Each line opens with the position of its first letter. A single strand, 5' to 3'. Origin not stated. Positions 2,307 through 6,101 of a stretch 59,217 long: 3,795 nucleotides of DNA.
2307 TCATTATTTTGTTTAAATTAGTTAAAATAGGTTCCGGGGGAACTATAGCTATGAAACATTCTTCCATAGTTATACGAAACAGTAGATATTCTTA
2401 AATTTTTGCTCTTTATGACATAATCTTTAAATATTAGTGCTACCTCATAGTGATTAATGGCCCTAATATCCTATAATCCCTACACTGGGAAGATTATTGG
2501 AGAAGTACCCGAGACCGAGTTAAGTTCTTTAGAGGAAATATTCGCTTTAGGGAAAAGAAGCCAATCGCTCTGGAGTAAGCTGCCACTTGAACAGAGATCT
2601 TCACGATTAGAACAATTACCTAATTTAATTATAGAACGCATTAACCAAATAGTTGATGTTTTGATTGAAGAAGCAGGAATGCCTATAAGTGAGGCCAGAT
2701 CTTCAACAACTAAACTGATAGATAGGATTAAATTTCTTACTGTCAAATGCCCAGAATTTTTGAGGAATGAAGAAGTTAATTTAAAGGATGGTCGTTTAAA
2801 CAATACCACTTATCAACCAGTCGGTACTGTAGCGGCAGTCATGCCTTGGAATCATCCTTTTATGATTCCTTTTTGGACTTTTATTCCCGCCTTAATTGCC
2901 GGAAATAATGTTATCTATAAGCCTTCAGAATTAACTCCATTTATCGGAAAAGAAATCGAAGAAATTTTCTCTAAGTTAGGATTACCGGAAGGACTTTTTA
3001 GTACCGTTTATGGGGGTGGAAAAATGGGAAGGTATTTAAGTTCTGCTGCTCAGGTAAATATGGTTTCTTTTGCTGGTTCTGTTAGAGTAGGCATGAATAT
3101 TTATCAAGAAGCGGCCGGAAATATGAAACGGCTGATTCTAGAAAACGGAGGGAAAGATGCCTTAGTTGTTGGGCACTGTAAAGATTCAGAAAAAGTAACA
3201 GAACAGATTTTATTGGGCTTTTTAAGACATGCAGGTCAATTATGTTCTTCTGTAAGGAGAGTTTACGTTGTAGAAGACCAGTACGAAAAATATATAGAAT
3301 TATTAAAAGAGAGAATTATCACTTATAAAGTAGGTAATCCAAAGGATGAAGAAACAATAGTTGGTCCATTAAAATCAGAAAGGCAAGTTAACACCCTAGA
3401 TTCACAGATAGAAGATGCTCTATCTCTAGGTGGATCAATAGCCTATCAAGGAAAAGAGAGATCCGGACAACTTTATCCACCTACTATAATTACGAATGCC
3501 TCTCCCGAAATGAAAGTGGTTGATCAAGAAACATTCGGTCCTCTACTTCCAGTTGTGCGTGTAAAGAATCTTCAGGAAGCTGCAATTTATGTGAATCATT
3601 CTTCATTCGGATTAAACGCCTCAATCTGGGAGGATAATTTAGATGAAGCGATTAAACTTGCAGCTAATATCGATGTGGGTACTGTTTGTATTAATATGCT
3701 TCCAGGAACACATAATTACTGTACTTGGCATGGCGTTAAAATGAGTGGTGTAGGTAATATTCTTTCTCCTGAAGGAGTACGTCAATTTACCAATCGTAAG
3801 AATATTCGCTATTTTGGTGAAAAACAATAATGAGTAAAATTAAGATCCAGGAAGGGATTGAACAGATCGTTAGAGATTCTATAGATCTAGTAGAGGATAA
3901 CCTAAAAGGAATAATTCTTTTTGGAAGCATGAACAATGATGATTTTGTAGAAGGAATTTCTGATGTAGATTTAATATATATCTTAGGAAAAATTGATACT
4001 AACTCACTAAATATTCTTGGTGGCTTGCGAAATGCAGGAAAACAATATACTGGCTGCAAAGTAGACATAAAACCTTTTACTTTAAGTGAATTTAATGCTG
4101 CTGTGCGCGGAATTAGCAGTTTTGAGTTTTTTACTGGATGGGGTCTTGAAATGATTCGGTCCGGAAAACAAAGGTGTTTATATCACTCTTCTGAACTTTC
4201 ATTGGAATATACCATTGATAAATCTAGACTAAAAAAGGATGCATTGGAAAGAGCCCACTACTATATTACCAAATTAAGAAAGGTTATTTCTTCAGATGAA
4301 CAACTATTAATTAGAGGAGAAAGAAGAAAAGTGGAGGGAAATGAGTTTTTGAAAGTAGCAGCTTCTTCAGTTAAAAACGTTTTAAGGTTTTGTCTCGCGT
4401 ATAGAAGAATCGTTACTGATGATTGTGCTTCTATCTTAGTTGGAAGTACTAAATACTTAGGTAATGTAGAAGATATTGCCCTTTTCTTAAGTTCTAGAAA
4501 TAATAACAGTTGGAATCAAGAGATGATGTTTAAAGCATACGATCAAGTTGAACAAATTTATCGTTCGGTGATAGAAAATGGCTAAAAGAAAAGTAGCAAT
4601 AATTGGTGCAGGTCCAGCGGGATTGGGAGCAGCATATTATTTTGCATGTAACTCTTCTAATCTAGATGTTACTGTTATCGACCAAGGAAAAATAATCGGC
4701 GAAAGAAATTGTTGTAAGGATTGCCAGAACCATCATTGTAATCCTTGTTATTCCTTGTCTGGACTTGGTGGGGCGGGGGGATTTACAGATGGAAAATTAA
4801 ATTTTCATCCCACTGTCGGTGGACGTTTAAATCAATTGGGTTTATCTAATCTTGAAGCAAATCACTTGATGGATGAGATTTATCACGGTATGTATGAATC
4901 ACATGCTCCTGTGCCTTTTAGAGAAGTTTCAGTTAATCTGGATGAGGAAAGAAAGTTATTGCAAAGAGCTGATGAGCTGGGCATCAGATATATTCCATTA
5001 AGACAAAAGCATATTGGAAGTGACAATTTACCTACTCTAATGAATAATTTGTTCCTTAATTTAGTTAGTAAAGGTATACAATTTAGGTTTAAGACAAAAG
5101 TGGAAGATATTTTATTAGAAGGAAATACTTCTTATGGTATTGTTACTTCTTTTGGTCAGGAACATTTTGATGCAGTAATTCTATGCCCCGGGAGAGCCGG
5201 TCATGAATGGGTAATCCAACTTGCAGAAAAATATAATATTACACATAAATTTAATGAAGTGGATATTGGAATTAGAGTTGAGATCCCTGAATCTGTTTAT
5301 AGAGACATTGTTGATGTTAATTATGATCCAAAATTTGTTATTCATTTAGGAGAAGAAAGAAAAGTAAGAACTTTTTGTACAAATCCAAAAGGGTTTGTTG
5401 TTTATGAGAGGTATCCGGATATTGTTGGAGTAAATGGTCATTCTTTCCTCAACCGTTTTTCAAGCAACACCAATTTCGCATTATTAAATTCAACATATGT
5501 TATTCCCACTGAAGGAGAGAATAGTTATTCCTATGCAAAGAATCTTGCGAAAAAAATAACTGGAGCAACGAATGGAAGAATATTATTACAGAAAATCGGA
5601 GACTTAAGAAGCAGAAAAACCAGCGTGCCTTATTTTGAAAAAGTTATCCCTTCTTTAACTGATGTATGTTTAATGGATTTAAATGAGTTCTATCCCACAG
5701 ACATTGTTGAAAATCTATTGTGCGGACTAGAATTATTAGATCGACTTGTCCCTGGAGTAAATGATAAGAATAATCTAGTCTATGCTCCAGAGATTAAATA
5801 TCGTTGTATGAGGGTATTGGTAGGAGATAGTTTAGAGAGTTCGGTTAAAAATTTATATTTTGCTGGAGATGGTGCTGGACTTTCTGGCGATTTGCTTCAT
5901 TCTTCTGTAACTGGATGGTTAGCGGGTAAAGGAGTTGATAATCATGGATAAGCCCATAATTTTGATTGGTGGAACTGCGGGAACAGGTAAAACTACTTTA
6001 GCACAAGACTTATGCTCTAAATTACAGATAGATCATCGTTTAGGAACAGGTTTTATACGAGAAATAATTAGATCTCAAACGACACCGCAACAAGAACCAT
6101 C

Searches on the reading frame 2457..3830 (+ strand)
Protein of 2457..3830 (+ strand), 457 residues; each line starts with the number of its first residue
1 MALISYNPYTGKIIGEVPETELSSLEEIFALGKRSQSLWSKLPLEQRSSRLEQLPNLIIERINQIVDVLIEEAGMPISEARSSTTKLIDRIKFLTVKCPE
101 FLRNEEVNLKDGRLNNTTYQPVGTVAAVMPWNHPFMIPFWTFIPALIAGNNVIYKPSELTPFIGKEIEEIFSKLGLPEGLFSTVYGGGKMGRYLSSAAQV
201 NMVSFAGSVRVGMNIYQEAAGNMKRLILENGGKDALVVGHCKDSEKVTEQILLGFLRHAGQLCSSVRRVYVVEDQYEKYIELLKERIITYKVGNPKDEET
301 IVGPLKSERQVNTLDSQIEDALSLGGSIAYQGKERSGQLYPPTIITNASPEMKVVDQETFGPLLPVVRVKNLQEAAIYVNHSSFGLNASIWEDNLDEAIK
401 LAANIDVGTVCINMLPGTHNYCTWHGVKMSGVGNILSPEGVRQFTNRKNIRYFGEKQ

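Call 18: search_protein_families(library=pfam, proteins=[window:2457-3830:+], max_evalue=0.00001)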
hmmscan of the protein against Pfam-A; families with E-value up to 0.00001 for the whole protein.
window:2457-3830:+ (457 aa): 1 family
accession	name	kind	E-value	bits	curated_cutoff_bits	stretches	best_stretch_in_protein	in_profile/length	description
PF00171.27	Aldedh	-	1.2e-121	406.9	23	1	5-450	11-461/461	Aldehyde dehydrogenase family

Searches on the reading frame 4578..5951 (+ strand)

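Call 18: search_protein_families(library=pfam, proteins=[window:4578-5951:+], max_evalue=0.00001)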
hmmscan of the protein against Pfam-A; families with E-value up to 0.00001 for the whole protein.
window:4578-5951:+ (457 aa): 5 families
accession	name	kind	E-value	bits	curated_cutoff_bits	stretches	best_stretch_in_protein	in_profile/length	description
PF01266.30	DAO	-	2.9e-10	40.6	27.9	0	5-41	1-35/353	FAD dependent oxidoreductase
PF21688.3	FAD-depend_C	-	1.1e-09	39.3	27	1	252-406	35-195/197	FAD-dependent protein, C-terminal domain-like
PF07992.20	Pyr_redox_2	-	4.5e-08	33.3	26.1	0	5-42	2-38/291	Pyridine nucleotide-disulphide oxidoreductase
PF01134.28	GIDA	-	5e-07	29.6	22.1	0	389-451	318-381/391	Glucose inhibited division protein A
PF01946.23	Thi4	-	5.2e-06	26.3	26.2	0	3-36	17-49/235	Thi4 family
